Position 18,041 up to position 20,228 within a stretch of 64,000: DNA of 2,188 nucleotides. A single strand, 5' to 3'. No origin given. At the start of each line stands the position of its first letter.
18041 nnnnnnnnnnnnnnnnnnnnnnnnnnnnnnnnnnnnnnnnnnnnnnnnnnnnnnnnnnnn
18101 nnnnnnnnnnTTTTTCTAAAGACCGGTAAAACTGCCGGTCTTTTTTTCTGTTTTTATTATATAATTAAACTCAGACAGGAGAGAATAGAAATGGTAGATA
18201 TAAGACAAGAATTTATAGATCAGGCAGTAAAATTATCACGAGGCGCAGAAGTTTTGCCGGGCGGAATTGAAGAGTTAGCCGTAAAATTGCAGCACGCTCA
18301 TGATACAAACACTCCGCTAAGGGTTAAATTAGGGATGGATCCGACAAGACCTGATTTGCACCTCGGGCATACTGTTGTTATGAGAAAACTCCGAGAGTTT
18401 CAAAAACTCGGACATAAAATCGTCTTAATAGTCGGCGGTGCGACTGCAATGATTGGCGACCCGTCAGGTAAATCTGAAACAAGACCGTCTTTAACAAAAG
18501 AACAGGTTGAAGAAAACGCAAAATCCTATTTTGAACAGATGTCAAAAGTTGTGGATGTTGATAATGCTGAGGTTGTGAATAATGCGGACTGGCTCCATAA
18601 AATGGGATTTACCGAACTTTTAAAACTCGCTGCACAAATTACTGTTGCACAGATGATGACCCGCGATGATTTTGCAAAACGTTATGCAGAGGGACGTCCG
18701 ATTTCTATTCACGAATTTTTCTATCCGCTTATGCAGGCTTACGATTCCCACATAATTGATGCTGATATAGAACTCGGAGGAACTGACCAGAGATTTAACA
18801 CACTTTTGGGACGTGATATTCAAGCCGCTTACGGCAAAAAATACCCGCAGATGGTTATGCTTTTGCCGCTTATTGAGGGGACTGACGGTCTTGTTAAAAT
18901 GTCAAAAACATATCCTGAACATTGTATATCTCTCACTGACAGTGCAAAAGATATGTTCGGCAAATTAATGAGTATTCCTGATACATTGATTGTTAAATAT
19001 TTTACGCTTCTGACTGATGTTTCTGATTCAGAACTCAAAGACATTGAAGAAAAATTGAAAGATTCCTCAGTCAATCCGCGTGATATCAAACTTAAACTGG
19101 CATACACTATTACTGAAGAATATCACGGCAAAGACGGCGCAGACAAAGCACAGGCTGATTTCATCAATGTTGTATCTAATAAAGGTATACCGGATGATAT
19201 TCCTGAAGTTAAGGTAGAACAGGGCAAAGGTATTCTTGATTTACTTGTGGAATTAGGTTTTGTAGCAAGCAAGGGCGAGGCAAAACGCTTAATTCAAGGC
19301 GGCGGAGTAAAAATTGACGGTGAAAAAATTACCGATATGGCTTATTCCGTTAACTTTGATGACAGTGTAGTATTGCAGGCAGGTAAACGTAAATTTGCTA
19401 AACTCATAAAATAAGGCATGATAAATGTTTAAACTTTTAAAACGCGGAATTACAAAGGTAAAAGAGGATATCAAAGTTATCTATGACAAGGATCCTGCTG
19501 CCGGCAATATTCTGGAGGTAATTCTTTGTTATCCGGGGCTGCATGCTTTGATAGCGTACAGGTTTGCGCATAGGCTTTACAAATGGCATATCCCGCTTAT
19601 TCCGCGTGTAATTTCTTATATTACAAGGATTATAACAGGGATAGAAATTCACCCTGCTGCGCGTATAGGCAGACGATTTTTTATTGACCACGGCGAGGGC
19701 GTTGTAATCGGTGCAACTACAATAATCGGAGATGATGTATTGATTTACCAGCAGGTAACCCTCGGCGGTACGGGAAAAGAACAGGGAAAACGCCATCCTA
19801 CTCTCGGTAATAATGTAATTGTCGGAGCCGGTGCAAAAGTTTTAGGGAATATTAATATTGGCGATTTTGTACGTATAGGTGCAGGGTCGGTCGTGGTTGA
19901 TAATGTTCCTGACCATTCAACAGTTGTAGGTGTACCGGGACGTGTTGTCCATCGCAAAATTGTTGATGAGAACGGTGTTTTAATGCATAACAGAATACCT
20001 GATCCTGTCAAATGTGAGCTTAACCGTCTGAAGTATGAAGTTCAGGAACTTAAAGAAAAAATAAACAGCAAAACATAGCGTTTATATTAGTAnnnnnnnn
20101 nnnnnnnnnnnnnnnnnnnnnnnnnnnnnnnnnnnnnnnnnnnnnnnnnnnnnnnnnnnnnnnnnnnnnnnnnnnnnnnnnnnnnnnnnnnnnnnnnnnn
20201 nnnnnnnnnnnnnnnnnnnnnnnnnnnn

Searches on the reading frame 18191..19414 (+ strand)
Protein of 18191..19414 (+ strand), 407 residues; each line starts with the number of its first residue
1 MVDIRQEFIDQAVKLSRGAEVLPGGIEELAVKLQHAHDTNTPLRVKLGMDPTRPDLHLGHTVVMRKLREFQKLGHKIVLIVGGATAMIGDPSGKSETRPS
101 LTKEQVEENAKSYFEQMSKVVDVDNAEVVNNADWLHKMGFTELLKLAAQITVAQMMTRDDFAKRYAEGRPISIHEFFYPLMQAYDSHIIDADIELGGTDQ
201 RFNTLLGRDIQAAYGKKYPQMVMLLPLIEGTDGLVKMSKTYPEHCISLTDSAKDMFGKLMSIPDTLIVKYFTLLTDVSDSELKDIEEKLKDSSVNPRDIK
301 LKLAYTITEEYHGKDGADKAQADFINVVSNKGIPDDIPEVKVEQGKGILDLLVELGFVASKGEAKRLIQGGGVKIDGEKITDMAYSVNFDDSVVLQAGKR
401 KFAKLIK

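Call 10: search_protein_families(library=pfam, proteins=[window:18191-19414:+], max_evalue=0.01)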
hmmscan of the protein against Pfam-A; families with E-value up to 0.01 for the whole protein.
window:18191-19414:+ (407 aa): 4 families
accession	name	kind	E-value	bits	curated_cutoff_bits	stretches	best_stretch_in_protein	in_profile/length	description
PF00579.31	tRNA-synt_1b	-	7.7e-77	258.9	21.1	1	40-327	3-290/292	tRNA synthetases class I (W and Y)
PF22421.1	SYY_C-terminal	-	3.5e-12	46.5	27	1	335-402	7-80/83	Tyrosine--tRNA ligase SYY-like C-terminal domain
PF01479.30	S4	-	4.2e-10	39.6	22.8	1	350-392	5-47/48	S4 domain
PF13275.11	S4_2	-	0.0064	16.8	24.6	0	350-382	12-44/65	S4 domain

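Call 11: search_protein_families(library=phrogs, proteins=[window:18191-19414:+], max_evalue=0.01)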
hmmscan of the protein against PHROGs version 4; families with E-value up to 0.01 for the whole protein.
window:18191-19414:+ (407 aa): 2 families
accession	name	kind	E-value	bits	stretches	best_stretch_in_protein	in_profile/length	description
phrog_9270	-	DNA, RNA and nucleotide metabolism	1.4e-92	311.9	1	37-405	27-417/421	tyrosyl-tRNA synthetase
phrog_37857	-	unknown function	0.0013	18.7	1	169-262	130-235/368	-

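Call 100: list_cluster_members(proteins=[window:18191-19414:+, window:38977-40329:+, window:17109-17744:+, window:38277-38939:+, P0069])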
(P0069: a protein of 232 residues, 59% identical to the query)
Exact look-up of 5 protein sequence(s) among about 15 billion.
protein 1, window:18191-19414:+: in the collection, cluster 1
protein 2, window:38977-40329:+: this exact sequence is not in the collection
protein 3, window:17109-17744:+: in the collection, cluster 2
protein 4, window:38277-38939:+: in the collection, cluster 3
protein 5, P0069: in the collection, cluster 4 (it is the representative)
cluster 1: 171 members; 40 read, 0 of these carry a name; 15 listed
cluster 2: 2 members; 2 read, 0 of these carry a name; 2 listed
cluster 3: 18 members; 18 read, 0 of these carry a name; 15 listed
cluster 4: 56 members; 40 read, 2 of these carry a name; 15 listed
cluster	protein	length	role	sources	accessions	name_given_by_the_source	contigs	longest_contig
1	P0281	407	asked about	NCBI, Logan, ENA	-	-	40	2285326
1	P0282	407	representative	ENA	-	-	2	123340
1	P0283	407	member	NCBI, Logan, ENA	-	-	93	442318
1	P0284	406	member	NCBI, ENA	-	-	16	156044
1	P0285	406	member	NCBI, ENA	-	-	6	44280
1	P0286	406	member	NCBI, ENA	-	-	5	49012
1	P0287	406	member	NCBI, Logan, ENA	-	-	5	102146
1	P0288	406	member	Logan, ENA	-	-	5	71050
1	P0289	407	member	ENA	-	-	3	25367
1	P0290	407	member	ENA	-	-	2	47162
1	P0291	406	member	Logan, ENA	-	-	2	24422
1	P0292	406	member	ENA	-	-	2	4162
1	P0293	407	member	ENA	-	-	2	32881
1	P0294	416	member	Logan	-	-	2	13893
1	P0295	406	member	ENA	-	-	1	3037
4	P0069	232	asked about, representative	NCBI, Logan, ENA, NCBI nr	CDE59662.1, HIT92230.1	unknown [Fusobacterium sp. CAG:439]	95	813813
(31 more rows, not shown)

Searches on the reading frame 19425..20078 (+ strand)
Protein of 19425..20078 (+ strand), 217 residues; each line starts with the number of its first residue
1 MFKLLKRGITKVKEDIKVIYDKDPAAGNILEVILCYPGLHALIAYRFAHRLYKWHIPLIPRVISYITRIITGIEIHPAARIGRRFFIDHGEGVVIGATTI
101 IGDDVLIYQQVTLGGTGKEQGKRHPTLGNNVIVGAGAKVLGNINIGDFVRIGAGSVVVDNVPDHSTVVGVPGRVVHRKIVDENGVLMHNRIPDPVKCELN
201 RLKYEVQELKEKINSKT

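Call 10: search_protein_families(library=pfam, proteins=[window:19425-20078:+], max_evalue=0.01)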
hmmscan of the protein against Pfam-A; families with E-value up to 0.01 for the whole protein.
window:19425-20078:+ (217 aa): 3 families
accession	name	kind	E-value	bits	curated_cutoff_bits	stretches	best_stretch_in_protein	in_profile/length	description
PF00132.30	Hexapep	-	9.1e-11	41.4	27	2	124-157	1-34/36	Bacterial transferase hexapeptide (six repeats)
PF06426.19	SATase_N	-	0.001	19.8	21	1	9-42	70-103/105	Serine acetyltransferase, N-terminal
PF25087.1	GMPPB_C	-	0.0029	17.7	39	0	129-173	3-47/110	GMPPB C-terminal domain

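Call 11: search_protein_families(library=phrogs, proteins=[window:19425-20078:+], max_evalue=0.01)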
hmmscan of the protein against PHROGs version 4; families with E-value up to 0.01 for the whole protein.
window:19425-20078:+ (217 aa): 4 families
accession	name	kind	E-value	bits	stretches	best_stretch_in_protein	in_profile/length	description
phrog_2154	-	unknown function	1.2e-23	84.6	1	42-177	41-180/185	-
phrog_36734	-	unknown function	2.2e-08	34.5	1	80-216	76-221/363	-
phrog_5353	-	unknown function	4.5e-07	30.7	1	63-183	71-193/256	-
phrog_16087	-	unknown function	4.9e-06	27.1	1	126-182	119-175/217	-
